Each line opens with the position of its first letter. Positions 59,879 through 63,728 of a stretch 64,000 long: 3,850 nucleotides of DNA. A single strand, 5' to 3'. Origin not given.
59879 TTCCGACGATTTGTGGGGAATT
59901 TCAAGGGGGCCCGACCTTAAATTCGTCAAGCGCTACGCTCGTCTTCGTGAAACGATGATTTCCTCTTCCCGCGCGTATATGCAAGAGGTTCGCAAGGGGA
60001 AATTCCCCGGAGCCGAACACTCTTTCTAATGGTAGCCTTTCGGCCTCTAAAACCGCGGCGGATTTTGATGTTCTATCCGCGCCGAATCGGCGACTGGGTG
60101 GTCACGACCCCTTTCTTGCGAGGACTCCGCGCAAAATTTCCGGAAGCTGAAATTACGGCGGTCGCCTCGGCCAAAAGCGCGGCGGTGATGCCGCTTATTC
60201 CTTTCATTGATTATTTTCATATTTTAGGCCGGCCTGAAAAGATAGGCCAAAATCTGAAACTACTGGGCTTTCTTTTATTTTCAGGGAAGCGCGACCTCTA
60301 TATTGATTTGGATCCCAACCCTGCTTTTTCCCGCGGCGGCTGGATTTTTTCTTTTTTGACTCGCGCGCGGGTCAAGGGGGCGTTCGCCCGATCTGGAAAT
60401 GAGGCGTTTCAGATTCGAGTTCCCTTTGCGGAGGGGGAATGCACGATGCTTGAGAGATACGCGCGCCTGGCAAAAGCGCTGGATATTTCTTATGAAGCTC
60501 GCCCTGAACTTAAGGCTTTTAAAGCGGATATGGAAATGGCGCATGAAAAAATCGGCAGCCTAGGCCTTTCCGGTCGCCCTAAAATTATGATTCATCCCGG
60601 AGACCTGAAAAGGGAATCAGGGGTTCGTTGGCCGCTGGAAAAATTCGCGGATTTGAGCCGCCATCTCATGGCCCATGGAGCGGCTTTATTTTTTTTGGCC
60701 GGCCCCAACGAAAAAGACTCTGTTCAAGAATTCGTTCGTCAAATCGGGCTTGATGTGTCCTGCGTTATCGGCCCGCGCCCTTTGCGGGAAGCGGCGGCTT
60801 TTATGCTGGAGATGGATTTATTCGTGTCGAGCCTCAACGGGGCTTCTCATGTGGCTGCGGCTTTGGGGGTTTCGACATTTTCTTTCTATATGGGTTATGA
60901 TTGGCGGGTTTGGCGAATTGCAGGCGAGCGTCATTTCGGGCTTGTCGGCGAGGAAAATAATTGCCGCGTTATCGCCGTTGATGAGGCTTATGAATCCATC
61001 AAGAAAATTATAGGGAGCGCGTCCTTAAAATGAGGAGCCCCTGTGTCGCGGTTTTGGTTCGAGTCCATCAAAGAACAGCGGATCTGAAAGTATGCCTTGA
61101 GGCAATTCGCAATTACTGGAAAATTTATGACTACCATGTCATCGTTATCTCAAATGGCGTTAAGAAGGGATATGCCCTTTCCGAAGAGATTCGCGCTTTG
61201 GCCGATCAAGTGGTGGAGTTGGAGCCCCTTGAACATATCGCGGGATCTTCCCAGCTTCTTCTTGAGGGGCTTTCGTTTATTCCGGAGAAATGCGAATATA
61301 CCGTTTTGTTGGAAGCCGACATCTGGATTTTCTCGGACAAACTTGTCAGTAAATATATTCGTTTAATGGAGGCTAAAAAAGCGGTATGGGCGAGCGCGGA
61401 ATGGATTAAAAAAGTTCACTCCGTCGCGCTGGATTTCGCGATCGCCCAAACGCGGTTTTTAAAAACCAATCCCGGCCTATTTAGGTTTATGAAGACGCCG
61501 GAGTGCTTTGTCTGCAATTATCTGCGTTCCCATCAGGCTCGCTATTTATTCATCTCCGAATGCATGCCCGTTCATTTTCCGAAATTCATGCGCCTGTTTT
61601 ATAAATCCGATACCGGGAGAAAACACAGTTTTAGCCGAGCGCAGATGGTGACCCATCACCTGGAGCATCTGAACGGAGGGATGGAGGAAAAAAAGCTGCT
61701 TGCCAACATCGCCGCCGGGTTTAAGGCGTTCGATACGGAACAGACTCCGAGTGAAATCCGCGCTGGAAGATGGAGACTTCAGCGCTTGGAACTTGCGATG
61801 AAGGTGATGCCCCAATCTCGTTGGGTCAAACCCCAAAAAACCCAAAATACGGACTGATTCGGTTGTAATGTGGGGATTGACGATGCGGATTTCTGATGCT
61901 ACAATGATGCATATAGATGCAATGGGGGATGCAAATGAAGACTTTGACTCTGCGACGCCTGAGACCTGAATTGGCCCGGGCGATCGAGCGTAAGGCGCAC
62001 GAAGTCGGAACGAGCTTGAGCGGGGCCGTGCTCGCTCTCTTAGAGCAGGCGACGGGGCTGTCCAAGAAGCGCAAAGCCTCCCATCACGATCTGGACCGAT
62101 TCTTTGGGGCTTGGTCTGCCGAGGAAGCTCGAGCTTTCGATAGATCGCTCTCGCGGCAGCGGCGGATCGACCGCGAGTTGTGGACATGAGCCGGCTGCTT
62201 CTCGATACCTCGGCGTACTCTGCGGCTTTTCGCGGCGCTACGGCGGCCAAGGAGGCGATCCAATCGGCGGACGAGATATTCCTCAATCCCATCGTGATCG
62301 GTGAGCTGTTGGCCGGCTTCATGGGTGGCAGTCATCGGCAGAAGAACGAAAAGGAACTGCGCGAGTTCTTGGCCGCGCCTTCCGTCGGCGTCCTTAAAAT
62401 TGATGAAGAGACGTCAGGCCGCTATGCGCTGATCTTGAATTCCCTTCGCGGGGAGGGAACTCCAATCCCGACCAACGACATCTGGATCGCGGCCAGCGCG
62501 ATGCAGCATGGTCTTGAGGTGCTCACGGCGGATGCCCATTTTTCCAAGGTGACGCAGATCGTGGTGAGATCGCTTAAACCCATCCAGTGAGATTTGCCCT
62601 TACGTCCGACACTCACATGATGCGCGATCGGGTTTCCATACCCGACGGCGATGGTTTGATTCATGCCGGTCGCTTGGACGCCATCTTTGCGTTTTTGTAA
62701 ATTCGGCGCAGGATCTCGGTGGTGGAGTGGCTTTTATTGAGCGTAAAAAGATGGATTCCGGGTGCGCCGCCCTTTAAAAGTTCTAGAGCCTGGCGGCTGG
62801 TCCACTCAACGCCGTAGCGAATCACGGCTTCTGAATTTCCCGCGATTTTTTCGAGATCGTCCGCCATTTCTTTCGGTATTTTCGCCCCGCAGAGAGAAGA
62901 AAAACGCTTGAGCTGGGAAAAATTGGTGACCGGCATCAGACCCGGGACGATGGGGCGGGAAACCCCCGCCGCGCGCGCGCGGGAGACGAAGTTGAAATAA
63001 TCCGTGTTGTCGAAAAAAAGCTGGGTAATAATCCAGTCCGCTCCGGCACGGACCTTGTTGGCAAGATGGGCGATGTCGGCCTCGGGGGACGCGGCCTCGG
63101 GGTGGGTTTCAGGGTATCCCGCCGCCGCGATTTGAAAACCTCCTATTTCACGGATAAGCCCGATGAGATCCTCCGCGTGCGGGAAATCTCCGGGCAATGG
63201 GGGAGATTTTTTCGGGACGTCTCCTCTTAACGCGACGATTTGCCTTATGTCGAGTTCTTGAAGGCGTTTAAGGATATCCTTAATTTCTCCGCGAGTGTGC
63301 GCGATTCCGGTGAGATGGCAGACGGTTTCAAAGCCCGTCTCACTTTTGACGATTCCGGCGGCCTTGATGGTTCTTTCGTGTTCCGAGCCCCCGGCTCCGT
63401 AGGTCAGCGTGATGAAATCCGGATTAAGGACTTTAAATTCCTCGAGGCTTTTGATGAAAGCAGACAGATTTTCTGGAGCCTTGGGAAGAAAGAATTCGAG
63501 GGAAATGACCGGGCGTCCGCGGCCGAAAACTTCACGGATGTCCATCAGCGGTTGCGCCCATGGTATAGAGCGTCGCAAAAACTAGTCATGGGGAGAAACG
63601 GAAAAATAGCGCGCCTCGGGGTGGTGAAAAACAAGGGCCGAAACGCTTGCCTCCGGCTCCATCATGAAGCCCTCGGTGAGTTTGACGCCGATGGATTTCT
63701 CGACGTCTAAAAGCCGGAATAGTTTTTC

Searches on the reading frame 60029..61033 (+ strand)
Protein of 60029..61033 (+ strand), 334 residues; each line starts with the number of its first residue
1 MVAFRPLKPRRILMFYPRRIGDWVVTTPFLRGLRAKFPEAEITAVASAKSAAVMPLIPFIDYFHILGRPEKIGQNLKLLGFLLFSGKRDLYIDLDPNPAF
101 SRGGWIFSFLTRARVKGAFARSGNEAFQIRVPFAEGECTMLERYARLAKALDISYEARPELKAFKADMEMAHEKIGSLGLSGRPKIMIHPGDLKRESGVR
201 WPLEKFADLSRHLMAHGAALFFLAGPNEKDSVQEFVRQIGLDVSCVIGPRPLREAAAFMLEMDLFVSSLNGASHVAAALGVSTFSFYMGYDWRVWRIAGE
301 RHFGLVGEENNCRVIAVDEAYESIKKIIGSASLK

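Call 60: search_protein_families(library=pfam, proteins=[window:60029-61033:+], max_evalue=0.00001)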
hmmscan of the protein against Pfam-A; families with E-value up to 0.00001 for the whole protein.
window:60029-61033:+ (334 aa): 1 family
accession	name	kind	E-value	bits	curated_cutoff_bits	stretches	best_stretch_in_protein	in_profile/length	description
PF01075.23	Glyco_transf_9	-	2.1e-15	57.2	22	1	133-296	57-218/247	Glycosyltransferase family 9 (heptosyltransferase)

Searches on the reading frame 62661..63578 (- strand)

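Call 60: search_protein_families(library=pfam, proteins=[window:62661-63578:-], max_evalue=0.00001)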
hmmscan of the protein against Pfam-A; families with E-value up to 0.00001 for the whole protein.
window:62661-63578:- (305 aa): 1 family
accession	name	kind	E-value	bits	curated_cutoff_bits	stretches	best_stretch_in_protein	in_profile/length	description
PF02219.23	MTHFR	-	8.9e-85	284.9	24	1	17-292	5-285/287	Methylenetetrahydrofolate reductase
